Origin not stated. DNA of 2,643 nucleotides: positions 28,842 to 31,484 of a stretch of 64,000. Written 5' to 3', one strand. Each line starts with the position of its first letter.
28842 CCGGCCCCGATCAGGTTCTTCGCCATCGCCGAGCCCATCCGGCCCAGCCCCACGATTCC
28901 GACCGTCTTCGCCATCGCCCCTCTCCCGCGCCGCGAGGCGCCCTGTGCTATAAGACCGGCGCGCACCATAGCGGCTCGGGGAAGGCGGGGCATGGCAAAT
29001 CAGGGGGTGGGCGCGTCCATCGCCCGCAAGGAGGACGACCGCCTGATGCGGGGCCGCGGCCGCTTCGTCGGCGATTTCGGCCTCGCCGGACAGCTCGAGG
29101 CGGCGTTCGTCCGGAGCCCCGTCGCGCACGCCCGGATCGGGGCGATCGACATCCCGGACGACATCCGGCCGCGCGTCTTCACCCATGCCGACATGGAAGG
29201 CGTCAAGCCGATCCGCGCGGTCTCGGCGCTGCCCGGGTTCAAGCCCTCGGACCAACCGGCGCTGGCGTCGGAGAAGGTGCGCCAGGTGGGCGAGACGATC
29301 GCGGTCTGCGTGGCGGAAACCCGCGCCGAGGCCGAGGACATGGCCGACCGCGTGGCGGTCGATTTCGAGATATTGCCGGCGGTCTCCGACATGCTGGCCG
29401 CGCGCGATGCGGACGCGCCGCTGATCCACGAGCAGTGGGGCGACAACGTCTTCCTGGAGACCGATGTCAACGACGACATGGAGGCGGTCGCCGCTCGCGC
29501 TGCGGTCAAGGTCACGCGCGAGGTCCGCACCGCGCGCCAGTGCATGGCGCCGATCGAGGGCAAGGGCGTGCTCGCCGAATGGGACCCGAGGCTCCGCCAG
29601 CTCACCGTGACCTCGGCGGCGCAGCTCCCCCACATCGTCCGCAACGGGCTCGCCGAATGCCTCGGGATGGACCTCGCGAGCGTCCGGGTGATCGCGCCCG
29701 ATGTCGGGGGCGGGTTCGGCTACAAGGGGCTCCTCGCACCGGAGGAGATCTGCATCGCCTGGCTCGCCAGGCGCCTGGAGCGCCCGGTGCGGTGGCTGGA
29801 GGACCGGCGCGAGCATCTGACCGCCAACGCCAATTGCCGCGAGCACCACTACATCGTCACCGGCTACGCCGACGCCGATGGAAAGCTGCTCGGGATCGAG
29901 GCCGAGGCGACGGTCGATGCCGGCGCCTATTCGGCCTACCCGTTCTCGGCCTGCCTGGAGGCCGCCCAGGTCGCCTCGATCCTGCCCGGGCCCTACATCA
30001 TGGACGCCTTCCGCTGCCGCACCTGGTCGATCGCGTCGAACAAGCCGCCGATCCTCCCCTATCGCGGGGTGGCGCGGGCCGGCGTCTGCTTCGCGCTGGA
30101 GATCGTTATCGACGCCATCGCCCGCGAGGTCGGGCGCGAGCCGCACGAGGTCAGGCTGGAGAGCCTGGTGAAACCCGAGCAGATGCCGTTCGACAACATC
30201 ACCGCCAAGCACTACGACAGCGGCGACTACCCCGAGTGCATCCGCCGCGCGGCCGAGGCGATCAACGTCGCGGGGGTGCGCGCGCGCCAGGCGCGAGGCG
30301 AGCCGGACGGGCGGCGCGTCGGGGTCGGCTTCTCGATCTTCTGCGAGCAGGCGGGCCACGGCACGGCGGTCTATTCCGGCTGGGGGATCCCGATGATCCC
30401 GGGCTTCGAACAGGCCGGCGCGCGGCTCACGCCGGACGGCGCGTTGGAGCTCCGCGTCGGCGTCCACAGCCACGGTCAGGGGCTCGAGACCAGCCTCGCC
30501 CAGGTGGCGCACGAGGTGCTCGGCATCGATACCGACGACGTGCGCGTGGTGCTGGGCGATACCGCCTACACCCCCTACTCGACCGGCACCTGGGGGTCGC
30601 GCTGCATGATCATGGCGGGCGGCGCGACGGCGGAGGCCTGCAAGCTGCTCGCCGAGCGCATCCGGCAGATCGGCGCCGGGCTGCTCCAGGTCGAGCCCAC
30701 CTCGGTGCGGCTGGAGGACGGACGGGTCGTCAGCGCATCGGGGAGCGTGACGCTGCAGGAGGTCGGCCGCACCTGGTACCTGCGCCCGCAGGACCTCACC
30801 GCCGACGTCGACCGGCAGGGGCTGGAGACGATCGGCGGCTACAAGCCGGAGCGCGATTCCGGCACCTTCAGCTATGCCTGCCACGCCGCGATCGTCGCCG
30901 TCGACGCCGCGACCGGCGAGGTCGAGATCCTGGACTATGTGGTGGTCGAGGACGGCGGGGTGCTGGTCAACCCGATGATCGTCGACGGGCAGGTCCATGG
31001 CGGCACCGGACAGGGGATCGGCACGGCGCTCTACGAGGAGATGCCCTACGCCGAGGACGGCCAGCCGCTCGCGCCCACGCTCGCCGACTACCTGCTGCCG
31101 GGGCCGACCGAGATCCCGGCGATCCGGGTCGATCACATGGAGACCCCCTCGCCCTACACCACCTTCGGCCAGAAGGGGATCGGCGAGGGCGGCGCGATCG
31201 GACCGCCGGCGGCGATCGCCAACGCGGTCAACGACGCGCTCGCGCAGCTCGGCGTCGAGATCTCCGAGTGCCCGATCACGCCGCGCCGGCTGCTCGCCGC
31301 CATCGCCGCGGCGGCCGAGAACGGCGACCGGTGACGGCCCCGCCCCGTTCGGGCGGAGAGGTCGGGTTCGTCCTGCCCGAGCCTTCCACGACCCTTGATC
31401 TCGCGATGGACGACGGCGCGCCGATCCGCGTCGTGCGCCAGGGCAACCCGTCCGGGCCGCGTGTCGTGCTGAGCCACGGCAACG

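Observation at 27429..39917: Candidate N-heterocycle (hydroxypyridine-type) catabolic island combining two Mo-hydroxylases, a Rieske alpha/beta oxygenase, a NicX-like ring-cleavage enzyme and deformylase-like hydrolases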

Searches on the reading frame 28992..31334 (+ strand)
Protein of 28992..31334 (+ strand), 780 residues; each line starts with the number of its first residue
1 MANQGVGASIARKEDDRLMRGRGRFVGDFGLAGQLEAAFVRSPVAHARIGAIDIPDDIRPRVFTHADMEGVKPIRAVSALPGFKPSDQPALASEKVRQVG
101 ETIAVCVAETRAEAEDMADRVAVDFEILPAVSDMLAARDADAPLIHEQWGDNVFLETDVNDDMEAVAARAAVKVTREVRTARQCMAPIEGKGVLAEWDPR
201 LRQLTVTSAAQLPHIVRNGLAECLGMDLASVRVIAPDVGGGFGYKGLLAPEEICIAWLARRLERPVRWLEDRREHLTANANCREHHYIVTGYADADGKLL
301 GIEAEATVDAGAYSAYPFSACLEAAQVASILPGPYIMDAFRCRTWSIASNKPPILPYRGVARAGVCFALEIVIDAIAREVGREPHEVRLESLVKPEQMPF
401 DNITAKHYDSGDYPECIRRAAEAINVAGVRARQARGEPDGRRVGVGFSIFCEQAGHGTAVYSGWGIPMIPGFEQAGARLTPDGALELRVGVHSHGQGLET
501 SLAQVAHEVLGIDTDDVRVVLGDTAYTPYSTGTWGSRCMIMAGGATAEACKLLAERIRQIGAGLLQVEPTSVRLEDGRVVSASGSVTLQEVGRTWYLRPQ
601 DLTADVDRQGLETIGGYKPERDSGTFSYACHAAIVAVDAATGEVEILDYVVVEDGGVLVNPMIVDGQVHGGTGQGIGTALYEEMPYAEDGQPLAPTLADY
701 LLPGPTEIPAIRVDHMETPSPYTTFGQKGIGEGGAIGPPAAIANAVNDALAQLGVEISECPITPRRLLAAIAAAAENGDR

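Call 7: search_protein_families(library=pfam, proteins=[window:28992-31334:+], max_evalue=0.01)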
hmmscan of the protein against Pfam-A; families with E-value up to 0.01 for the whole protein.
window:28992-31334:+ (780 aa): 3 families
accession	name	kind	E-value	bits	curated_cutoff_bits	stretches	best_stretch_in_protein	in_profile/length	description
PF20256.3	MoCoBD_2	-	2.2e-76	257.5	27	1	420-709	2-283/283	Molybdopterin cofactor-binding domain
PF02738.23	MoCoBD_1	-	1.2e-60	205.1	27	1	145-390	1-242/244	Molybdopterin cofactor-binding domain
PF01315.27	Ald_Xan_dh_C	-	9.4e-15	55.3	31.3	1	21-128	2-109/110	Aldehyde oxidase and xanthine dehydrogenase, a/b hammerhead domain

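Call 8: search_protein_families(library=ncbifam, proteins=[window:28992-31334:+], max_evalue=0.01)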
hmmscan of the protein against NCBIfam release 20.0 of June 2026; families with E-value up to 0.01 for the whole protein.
window:28992-31334:+ (780 aa): 13 families
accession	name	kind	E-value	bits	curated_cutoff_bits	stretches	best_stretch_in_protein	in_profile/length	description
NF040766.1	CODH_aero_grp5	exception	2.9e-173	578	950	2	4-583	3-579/785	aerobic carbon-monoxide dehydrogenase large subunit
NF041018.1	glyceraldDH_alpha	equivalog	2.2e-156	522.3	790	1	6-767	3-740/741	glyceraldehyde dehydrogenase subunit alpha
TIGR02416.1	CO_dehy_Mo_lg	equivalog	1.2e-134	450.3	991.15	1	14-768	1-768/770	aerobic carbon-monoxide dehydrogenase large subunit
NF043082.1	XdhA_XDHase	equivalog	3.1e-115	386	780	1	6-773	1-754/758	xanthine dehydrogenase subunit XdhA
NF007426.0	PRK09970.1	equivalog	2.9e-107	359.6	916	1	3-771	3-755/761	xanthine dehydrogenase molybdenum-binding subunit XdhA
TIGR03194.1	4hydrxCoA_A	equivalog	3.8e-107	359.6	994.55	1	20-770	11-745/746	4-hydroxybenzoyl-CoA reductase subunit alpha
NF045668.1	pterin_aldehy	equivalog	8.3e-83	278.9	1100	1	33-771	205-904/905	molybdopterin-dependent aldehyde oxidoreductase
TIGR03196.1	pucD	equivalog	5.7e-74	249.9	783.65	1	19-769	16-756/763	xanthine dehydrogenase subunit D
NF041671.1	peri_hyde_PaoC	equivalog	4.8e-60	203.7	1180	1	86-773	95-733/735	aldehyde oxidoreductase molybdenum-binding subunit PaoC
TIGR03311.1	Se_dep_XDH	equivalog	3e-59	200.9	830.45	3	4-410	159-559/848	selenium-dependent xanthine dehydrogenase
TIGR02965.1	xanthine_xdhB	equivalog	3.1e-55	187.7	849.5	1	17-772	12-755/758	xanthine dehydrogenase molybdopterin binding subunit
TIGR03313.1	Se_sel_red_Mo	hypoth_equivalog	1.7e-53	181.6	1101.9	2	163-771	364-949/951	molybdopterin-dependent oxidoreductase Mo/Fe-S-binding subunit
TIGR02969.1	mam_aldehyde_ox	subfamily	1.9e-24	85.3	1912.3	1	35-756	606-1289/1330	aldehyde oxidase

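Call 63: search_dna_similar(query=window:28992-31334:+, collection=plasmids, mode=protein, max_rows=30, max_evalue=1e-100)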
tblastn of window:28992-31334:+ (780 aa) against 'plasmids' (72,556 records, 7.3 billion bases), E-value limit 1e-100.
Records with a match: 79; places in all: 79; records where one place covers at least 80% of the query: 77.
Best place of each record, by identity: 60-80% 30; <60% 49.
By first word of the organism name: Sinorhizobium 16; Azospirillum 12; Caballeronia 6; Burkholderia 5; Rhizobium 5; Variovorax 4; Bradyrhizobium 4; Agrobacterium 4; Paraburkholderia 3; Methylobacterium 3; and 11 more.
By predicted mobility (MOB-suite, as given by PLSDB): non-mobilizable 41; conjugative 30; mobilizable 8.
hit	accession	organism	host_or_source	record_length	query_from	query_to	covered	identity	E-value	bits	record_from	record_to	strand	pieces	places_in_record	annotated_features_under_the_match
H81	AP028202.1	Paraburkholderia largidicola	Physopelta gutta,midgut,Midgut crypts ...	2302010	4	768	98%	68.3%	0e+0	966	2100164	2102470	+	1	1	xanthine dehydrogenase family protein molybdopterin-binding subunit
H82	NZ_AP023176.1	Paraburkholderia largidicola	Physopelta gutta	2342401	4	768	98%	68.1%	0e+0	963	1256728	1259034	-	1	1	none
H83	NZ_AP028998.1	Paraburkholderia sp. 22B1P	-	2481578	4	768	98%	68.0%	0e+0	963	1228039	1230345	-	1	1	none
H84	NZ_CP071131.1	Caballeronia sp. M1242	Homo sapiens,ETA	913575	4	765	98%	67.9%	0e+0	961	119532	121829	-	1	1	xanthine dehydrogenase family protein molybdopterin-binding subunit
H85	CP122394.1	Geminicoccaceae bacterium SCSIO 64248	Montipora informis (coral)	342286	4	768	98%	67.3%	0e+0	957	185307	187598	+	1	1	xanthine dehydrogenase family protein molybdopterin-binding subunit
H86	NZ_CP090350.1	Methylobacterium oryzae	single cell,soil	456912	1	768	98%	67.1%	0e+0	923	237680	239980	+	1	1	xanthine dehydrogenase family protein molybdopterin-binding subunit | alpha/beta hydrolase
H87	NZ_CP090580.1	Methylobacterium radiotolerans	Pure isolate,Urban soil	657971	1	768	98%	66.9%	0e+0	924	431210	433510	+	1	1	xanthine dehydrogenase family protein molybdopterin-binding subunit | alpha/beta hydrolase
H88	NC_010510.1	Methylobacterium radiotolerans JCM 2831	-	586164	1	768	98%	66.7%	0e+0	923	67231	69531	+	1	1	xanthine dehydrogenase family protein molybdopterin-binding subunit | alpha/beta hydrolase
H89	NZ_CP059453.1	Azospirillum brasilense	Prokaryotes,soil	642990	2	768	98%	66.3%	0e+0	935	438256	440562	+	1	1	xanthine dehydrogenase family protein molybdopterin-binding subunit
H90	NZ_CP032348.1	Azospirillum brasilense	soil sample,Agricultural field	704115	2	768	98%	65.9%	0e+0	931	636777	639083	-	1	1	xanthine dehydrogenase family protein molybdopterin-binding subunit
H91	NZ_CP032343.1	Azospirillum brasilense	soil sample,Agricultural field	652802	10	768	97%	66.5%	0e+0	926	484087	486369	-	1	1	xanthine dehydrogenase family protein molybdopterin-binding subunit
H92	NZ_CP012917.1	Azospirillum brasilense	Digitaria eriantha,microbe,root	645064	10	768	97%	66.5%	0e+0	926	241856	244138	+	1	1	xanthine dehydrogenase family protein molybdopterin-binding subunit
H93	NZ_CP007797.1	Azospirillum argentinense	Triticum aestivum L.,Root,wheat ...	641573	10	768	97%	66.4%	0e+0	922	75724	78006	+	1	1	xanthine dehydrogenase family protein molybdopterin-binding subunit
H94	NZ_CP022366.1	Azospirillum sp. TSH58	single cell,paddy soils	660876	10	768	97%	66.4%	0e+0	913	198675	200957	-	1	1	xanthine dehydrogenase family protein molybdopterin-binding subunit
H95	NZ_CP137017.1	Sinorhizobium fredii GR64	Phaseolus vulgaris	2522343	4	768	98%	65.7%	0e+0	947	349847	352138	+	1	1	record has no annotation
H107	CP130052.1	Sinorhizobium meliloti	Medicago,Cell culture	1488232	4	768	98%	64.2%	0e+0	911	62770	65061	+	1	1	xanthine dehydrogenase family protein molybdopterin-binding subunit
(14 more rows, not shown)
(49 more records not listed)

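Call 64: get_annotated_region(hit=H88, flank=12000)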
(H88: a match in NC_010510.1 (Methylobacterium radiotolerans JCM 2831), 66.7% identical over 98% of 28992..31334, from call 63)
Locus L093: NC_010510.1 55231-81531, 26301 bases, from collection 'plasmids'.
description: Methylobacterium radiotolerans JCM 2831 plasmid pMRAD01, complete sequence
organism: Methylobacterium radiotolerans JCM 2831 (NCBI taxid 426355)
taxonomy: Bacteria; Pseudomonadota; Alphaproteobacteria; Hyphomicrobiales; Methylobacteriaceae; Methylobacterium; Methylobacterium radiotolerans; Methylobacterium radiotolerans JCM 2831
host: -; source: -; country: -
typing (MOB-suite, as given by PLSDB): non-mobilizable; mating-pair formation MPF_T
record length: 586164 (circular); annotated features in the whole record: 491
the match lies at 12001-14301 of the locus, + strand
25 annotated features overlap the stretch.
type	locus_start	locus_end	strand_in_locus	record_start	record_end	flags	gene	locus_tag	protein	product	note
CDS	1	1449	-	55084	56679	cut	-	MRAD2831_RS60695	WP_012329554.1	ABC transporter substrate-binding protein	-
CDS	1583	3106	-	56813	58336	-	-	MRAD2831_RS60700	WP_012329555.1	class I adenylate-forming enzyme family protein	-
CDS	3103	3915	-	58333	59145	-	-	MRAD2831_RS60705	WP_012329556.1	VOC family protein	-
CDS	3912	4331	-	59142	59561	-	-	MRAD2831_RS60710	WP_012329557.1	PaaI family thioesterase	-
CDS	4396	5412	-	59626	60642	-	-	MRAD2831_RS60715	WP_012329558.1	zinc-binding dehydrogenase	-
CDS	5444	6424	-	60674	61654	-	-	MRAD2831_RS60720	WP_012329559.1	ABC transporter substrate-binding protein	-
CDS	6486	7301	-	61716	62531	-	-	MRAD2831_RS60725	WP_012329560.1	ABC transporter permease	-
CDS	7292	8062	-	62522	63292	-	-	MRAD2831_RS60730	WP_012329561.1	ABC transporter ATP-binding protein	GO:0006810 - transport [Evidence IEA]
CDS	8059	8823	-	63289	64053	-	-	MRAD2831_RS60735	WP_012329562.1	GntR family transcriptional regulator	-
CDS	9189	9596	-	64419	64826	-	-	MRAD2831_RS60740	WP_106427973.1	MarR family transcriptional regulator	GO:0006355 - regulation of DNA-templated transcription [Evidence IEA]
CDS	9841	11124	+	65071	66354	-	-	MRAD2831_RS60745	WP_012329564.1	amidohydrolase/deacetylase family metallohydrolase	-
CDS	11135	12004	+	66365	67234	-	-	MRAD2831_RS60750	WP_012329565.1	alpha/beta hydrolase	-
CDS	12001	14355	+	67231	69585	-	-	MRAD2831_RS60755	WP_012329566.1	xanthine dehydrogenase family protein molybdopterin-binding subunit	-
CDS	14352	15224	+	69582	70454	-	-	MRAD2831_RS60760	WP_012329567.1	FAD binding domain-containing protein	-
CDS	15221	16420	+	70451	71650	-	-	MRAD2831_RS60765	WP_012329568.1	2Fe-2S iron-sulfur cluster-binding protein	-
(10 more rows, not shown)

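Call 66: get_annotated_region(hit=H107, flank=12000)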
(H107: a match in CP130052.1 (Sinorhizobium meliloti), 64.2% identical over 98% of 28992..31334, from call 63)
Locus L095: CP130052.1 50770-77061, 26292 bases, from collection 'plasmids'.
description: Sinorhizobium meliloti strain R14 plasmid pSymA, complete sequence
organism: Sinorhizobium meliloti (NCBI taxid 382)
taxonomy: Bacteria; Pseudomonadota; Alphaproteobacteria; Hyphomicrobiales; Rhizobiaceae; Sinorhizobium; Sinorhizobium meliloti
host: -; source: Medicago,Cell culture; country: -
typing (MOB-suite, as given by PLSDB): conjugative; relaxase MOBQ; mating-pair formation MPF_T
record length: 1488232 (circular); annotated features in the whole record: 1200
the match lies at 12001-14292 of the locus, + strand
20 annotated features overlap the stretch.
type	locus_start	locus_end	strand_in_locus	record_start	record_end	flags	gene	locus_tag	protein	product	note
CDS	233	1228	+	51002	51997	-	cofD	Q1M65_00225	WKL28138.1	2-phospho-L-lactate transferase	-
CDS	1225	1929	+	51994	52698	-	cofC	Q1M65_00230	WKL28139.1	2-phospho-L-lactate guanylyltransferase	-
CDS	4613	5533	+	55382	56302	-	-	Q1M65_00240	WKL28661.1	CoA-transferase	-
CDS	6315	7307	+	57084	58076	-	-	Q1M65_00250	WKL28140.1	TIGR03619 family F420-dependent LLM class oxidoreductase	-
CDS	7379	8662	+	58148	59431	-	-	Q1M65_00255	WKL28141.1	ArgE/DapE family deacylase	-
CDS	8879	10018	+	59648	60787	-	-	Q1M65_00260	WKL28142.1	Re/Si-specific NAD(P)(+) transhydrogenase subunit alpha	-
CDS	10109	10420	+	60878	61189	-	-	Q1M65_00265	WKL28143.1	NAD(P) transhydrogenase subunit alpha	-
CDS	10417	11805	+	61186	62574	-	-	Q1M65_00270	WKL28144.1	NAD(P)(+) transhydrogenase (Re/Si-specific) subunit beta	-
CDS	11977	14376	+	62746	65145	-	-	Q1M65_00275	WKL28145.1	xanthine dehydrogenase family protein molybdopterin-binding subunit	-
CDS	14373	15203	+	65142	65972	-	-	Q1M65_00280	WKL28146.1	FAD binding domain-containing protein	-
CDS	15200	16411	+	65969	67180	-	-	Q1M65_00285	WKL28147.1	2Fe-2S iron-sulfur cluster-binding protein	-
CDS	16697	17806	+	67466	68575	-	-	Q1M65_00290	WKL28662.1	ABC transporter substrate-binding protein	-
CDS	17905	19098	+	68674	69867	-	-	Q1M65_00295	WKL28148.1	diaminopropionate ammonia-lyase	-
CDS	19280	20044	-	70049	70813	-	-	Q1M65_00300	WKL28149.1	GntR family transcriptional regulator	-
CDS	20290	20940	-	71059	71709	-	-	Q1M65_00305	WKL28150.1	glutathione S-transferase family protein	-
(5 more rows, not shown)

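Call 67: get_annotated_region(hit=H85, flank=12000)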
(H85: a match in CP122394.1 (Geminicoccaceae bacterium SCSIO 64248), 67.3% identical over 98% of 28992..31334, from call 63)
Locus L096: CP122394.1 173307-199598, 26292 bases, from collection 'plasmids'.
description: Geminicoccaceae bacterium SCSIO 64248 plasmid p1, complete sequence
organism: Geminicoccaceae bacterium SCSIO 64248 (NCBI taxid 3035935)
taxonomy: Bacteria; Pseudomonadota; Alphaproteobacteria; Geminicoccales; Geminicoccaceae; ; Geminicoccaceae bacterium SCSIO 64248
host: -; source: Montipora informis (coral); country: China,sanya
typing (MOB-suite, as given by PLSDB): non-mobilizable
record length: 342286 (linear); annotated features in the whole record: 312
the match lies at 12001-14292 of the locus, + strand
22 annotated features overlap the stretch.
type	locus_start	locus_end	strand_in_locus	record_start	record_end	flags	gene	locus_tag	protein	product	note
CDS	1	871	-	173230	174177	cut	-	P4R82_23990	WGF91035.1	ABC transporter ATP-binding protein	-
CDS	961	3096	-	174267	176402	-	-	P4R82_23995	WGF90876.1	acetate--CoA ligase family protein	-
CDS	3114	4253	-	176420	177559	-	-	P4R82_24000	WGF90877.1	acyl-CoA/acyl-ACP dehydrogenase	-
CDS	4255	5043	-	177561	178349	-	-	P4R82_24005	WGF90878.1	enoyl-CoA hydratase/isomerase family protein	-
CDS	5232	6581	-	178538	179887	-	-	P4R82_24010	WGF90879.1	LLM class flavin-dependent oxidoreductase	-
CDS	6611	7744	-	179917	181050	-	-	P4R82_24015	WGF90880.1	LLM class flavin-dependent oxidoreductase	-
CDS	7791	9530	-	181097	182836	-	-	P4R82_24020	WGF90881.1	thiamine pyrophosphate-requiring protein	-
CDS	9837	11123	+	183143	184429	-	-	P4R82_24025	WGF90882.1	amidohydrolase/deacetylase family metallohydrolase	-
CDS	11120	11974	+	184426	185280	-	-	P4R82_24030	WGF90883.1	alpha/beta hydrolase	-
CDS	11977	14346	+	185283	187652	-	-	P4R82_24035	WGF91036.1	xanthine dehydrogenase family protein molybdopterin-binding subunit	-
CDS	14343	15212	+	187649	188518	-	-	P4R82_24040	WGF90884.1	FAD binding domain-containing protein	-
CDS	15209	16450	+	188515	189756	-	-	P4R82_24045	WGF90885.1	2Fe-2S iron-sulfur cluster-binding protein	-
CDS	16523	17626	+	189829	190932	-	-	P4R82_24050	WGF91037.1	ABC transporter substrate-binding protein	-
CDS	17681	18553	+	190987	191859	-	-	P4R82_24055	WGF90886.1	branched-chain amino acid ABC transporter permease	-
CDS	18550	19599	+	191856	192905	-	-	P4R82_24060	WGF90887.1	branched-chain amino acid ABC transporter permease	-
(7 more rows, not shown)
